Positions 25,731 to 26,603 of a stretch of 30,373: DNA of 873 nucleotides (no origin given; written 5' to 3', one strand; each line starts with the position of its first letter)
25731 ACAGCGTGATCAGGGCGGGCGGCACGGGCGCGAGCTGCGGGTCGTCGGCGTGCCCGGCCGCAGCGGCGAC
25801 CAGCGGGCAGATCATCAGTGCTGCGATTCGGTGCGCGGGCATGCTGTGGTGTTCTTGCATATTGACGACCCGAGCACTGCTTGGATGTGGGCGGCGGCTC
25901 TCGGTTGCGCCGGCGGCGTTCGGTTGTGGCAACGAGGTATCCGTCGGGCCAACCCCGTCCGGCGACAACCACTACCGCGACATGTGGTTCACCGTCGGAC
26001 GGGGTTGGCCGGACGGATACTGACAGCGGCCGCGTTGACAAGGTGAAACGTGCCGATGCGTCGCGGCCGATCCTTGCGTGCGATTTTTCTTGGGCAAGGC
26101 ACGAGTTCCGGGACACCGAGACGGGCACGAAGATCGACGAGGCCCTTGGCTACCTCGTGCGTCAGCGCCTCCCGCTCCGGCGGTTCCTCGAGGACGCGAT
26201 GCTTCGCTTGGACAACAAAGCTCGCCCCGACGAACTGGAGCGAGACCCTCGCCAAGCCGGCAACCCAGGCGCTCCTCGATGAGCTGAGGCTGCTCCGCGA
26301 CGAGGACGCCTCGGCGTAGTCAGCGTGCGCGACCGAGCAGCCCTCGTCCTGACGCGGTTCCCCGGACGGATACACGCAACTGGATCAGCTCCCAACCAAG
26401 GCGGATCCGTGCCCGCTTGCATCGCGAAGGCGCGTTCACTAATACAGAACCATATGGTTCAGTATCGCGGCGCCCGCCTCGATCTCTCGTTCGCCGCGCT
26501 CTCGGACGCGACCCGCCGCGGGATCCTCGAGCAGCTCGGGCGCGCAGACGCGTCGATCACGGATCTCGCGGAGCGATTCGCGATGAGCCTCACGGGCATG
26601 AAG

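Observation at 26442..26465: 24-bp palindrome centred exactly on the arsR start codon (CAT|ATG): autoregulatory operator on a leaderless promoter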

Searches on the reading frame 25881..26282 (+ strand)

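Call 3: search_protein_families(library=pfam, proteins=[window:25881-26282:+], max_evalue=0.01)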
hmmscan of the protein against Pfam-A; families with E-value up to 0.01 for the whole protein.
window:25881-26282:+ (133 aa): 1 family
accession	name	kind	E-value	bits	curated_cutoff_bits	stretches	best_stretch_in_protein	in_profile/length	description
PF03050.20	DDE_Tnp_IS66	-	0.00017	21.6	23.1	1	53-112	197-256/284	Transposase IS66 family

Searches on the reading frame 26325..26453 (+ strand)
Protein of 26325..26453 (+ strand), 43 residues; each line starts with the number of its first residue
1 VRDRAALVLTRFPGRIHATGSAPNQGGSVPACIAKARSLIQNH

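Call 3: search_protein_families(library=pfam, proteins=[window:26325-26453:+], max_evalue=0.01)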
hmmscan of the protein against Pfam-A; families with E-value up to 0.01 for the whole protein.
window:26325-26453:+ (43 aa): 0 families
